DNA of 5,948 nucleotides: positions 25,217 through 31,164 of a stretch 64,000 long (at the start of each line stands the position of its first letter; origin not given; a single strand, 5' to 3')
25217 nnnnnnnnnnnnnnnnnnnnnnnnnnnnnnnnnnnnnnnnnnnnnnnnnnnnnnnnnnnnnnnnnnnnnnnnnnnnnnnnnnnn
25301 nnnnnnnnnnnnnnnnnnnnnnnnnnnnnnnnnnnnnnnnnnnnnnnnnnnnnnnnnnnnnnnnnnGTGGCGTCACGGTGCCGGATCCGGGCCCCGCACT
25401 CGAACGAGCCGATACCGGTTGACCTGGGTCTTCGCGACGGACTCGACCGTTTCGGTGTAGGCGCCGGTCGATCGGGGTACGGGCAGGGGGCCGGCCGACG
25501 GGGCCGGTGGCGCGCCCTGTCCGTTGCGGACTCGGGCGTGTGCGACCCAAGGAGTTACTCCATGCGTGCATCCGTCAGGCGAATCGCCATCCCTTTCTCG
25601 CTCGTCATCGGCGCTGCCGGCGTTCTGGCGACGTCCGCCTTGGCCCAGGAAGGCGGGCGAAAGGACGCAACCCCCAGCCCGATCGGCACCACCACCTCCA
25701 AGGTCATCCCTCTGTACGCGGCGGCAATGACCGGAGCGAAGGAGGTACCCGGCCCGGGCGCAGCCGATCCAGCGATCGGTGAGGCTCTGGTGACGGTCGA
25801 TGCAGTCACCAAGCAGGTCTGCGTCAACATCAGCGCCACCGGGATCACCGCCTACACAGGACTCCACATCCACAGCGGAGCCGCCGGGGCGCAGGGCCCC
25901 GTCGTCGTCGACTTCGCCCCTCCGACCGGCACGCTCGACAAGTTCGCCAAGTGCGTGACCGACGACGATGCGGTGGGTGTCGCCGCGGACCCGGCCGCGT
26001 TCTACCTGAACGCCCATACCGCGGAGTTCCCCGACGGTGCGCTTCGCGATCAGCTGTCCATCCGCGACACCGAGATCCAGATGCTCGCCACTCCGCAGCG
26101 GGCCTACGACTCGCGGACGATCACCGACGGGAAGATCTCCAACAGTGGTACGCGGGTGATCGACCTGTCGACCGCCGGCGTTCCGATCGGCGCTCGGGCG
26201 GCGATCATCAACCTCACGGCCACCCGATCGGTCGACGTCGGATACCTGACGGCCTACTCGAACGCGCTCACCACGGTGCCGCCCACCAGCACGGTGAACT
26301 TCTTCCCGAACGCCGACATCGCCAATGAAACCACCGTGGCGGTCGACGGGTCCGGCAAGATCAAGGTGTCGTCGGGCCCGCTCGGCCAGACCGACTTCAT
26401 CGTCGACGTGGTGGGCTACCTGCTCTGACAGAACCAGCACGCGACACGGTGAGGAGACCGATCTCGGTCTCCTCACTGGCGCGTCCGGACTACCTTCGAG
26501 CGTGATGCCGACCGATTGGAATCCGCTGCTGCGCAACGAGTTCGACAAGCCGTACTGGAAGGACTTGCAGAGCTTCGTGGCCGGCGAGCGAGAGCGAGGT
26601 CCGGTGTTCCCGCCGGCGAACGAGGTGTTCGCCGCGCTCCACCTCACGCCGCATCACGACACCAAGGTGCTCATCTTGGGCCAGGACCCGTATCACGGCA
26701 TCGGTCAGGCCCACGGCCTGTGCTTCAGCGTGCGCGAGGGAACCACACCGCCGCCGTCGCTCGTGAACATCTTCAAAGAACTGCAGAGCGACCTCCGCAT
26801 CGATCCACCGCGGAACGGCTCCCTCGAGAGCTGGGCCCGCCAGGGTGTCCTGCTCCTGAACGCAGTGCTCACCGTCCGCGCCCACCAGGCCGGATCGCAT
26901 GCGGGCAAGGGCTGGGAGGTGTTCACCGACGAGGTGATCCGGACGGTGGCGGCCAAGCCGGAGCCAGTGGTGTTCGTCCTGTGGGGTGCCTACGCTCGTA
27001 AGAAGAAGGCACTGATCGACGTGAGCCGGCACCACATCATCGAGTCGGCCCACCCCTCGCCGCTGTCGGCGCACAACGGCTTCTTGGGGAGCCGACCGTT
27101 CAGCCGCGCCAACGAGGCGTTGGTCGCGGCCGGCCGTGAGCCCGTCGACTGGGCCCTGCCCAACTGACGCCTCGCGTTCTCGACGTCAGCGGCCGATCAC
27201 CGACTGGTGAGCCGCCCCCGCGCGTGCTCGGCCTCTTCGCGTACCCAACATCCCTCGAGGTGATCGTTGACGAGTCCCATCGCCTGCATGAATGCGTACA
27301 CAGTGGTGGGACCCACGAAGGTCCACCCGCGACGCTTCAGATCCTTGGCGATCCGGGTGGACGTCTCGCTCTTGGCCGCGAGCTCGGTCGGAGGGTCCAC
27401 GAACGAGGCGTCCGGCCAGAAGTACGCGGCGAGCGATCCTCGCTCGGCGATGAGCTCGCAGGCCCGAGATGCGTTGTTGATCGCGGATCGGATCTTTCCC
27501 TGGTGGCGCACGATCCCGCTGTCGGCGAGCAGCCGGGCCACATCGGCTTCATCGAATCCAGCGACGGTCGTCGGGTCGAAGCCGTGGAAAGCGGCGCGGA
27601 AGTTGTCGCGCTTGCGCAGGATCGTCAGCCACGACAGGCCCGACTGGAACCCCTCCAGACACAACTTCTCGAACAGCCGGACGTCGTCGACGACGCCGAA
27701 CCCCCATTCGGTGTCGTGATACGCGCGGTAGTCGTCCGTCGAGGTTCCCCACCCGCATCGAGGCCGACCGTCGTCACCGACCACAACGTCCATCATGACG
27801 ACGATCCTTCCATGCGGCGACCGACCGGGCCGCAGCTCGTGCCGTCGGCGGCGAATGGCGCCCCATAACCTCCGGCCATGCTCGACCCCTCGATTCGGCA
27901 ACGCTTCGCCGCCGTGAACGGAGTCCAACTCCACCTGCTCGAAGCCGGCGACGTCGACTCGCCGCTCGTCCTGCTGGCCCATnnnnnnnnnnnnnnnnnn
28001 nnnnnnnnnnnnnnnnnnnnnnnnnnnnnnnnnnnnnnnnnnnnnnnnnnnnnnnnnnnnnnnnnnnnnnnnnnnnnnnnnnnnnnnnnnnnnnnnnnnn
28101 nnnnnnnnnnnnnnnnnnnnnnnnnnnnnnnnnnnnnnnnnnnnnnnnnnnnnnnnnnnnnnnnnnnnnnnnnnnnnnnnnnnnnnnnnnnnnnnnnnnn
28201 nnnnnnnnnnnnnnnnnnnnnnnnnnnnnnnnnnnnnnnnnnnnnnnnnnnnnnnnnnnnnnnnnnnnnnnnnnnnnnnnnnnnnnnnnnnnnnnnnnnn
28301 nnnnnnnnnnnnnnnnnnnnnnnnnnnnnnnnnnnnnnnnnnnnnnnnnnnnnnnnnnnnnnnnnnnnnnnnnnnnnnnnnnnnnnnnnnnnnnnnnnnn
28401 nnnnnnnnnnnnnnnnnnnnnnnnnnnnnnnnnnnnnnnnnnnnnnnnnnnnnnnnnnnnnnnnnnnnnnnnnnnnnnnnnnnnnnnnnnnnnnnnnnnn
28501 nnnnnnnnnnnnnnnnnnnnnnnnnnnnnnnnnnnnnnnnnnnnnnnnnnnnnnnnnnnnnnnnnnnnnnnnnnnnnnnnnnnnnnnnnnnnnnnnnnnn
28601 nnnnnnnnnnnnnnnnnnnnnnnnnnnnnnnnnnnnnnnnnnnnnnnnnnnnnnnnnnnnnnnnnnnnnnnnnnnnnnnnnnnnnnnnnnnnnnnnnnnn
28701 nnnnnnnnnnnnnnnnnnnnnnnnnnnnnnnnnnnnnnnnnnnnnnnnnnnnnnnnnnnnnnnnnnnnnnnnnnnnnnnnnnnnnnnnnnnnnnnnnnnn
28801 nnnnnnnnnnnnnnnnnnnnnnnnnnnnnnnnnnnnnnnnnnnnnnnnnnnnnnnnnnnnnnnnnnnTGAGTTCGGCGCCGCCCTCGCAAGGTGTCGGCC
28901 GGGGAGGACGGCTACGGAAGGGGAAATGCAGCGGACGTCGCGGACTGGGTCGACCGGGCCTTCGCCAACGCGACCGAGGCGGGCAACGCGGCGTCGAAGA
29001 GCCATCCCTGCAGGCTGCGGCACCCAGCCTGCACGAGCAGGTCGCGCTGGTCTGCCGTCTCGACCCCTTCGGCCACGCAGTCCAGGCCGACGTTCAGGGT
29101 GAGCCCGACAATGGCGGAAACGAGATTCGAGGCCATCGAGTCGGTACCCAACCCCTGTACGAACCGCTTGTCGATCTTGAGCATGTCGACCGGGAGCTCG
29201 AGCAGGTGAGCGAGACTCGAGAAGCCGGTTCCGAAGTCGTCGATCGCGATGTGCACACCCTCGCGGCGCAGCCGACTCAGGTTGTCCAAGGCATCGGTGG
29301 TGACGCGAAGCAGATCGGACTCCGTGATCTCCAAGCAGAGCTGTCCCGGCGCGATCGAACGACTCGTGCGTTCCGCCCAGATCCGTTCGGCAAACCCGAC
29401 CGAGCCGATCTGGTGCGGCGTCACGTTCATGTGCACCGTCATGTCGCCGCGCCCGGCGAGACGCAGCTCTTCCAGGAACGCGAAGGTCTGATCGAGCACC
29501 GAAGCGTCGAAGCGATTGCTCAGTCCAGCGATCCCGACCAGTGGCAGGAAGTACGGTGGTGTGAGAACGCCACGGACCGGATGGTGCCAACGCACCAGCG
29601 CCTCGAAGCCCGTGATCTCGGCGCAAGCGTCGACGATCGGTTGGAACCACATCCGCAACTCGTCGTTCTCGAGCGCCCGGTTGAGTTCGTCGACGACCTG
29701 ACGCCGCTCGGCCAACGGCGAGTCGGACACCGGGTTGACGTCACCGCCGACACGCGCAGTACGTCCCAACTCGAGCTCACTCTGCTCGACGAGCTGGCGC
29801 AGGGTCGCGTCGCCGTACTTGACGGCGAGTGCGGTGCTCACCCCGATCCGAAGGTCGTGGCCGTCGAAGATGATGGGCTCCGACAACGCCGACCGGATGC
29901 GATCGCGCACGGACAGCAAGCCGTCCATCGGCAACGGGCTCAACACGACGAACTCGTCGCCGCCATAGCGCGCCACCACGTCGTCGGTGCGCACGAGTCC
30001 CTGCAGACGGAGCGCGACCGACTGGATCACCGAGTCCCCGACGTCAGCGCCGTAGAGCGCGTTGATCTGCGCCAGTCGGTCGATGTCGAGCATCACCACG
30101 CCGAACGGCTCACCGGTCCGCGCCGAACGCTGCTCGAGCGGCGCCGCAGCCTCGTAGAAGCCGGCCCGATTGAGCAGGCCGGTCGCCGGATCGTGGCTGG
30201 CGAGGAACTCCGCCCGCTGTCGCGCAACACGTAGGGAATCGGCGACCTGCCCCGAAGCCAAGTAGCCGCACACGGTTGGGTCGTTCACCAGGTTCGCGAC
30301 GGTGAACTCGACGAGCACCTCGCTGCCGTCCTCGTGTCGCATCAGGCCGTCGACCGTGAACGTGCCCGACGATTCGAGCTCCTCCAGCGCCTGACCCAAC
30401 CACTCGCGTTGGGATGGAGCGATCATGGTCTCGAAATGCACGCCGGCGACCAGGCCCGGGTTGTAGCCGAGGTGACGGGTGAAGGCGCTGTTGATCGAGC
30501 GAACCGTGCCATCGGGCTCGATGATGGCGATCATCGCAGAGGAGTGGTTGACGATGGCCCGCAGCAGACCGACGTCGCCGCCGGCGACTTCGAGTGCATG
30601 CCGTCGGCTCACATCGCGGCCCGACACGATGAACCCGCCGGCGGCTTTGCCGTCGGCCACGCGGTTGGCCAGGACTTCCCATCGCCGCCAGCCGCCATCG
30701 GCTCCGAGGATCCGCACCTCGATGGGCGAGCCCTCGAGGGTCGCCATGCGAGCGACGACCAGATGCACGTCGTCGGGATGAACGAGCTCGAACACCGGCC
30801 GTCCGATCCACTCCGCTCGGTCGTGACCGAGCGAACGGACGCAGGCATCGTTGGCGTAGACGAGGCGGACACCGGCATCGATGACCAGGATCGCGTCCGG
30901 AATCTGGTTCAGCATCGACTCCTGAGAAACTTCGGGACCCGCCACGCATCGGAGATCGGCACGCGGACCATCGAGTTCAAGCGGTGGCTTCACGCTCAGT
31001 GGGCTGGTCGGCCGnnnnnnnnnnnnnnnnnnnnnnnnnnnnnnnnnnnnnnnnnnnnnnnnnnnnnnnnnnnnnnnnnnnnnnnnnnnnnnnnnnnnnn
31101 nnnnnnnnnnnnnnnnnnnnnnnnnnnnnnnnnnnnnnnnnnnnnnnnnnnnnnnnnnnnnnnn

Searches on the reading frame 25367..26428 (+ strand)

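Call 57: search_protein_families(library=pfam, proteins=[window:25367-26428:+])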
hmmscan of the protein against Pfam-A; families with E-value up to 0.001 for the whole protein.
window:25367-26428:+ (353 aa): 1 family
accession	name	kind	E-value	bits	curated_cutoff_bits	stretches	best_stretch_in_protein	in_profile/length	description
PF07452.17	CHRD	-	8.3e-22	78.7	24.1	1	118-230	2-117/117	CHRD domain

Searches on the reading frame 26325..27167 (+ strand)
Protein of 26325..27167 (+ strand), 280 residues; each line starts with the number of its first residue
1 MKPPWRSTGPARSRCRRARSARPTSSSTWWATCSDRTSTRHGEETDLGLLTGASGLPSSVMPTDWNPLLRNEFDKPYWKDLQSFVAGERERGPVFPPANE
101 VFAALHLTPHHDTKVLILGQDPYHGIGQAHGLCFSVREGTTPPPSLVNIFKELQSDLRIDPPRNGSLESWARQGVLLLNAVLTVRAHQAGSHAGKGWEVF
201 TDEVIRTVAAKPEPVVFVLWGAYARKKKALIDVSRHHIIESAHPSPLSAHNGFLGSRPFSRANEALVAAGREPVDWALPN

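Call 57: search_protein_families(library=pfam, proteins=[window:26325-27167:+])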
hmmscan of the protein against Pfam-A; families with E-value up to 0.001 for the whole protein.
window:26325-27167:+ (280 aa): 1 family
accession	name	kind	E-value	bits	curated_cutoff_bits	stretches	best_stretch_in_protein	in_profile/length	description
PF03167.25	UDG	-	3.7e-17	63.2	24.3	1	109-266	5-140/141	Uracil DNA glycosylase superfamily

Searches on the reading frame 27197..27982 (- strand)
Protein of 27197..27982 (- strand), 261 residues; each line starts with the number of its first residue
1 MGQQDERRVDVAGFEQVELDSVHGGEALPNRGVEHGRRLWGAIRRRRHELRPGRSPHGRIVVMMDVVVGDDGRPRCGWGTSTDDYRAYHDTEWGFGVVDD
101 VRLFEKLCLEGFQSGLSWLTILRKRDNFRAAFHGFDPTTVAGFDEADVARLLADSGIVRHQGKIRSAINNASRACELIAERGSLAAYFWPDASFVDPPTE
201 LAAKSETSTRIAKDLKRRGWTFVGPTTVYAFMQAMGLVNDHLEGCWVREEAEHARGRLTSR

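Call 57: search_protein_families(library=pfam, proteins=[window:27197-27982:-])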
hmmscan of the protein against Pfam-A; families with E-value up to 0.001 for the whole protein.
window:27197-27982:- (261 aa): 1 family
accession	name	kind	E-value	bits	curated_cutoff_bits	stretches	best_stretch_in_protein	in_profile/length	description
PF03352.18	Adenine_glyco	-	2.5e-67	226.6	25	1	78-246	1-175/177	Methyladenine glycosylase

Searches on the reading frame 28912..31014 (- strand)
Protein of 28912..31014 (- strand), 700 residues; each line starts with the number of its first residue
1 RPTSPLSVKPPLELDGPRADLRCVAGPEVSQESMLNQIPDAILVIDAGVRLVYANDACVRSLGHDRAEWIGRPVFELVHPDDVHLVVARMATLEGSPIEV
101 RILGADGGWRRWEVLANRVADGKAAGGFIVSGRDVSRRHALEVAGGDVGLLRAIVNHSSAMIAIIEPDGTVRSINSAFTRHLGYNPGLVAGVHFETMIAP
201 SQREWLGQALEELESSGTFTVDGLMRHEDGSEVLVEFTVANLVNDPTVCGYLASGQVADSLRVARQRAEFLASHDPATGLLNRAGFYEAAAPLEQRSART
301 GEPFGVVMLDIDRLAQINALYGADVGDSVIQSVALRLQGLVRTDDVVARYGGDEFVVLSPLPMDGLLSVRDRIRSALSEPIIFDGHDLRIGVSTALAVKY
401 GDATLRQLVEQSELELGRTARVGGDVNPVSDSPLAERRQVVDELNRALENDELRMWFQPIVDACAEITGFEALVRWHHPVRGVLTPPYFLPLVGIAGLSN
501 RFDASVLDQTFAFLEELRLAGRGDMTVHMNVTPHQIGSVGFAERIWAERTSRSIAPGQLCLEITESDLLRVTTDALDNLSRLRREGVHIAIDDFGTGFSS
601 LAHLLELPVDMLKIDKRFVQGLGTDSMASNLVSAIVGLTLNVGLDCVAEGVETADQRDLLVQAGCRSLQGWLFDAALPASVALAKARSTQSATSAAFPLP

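Call 7: search_protein_families(library=pfam, proteins=[window:28912-31014:-])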
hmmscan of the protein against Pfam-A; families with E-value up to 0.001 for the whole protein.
window:28912-31014:- (700 aa): 7 families
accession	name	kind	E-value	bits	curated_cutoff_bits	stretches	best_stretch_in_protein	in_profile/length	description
PF00563.25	EAL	-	5.6e-64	216.2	31.3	1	442-673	2-233/236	EAL domain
PF00990.26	GGDEF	-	6.2e-27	94.8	23.8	1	272-412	1-147/161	Diguanylate cyclase, GGDEF domain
PF08448.16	PAS_4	-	4.9e-24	85.1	23.1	2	35-139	1-109/110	PAS fold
PF00989.32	PAS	-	2.3e-19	69.9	22.6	2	32-135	4-113/113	PAS fold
PF13426.13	PAS_9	-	5.2e-16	59.2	27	2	161-245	3-87/103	PAS domain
PF13188.13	PAS_8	-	1.3e-14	53.9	21.8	2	32-83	4-55/65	PAS domain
PF08447.18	PAS_3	-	6.5e-13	49.2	25.6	1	52-118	2-74/89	PAS fold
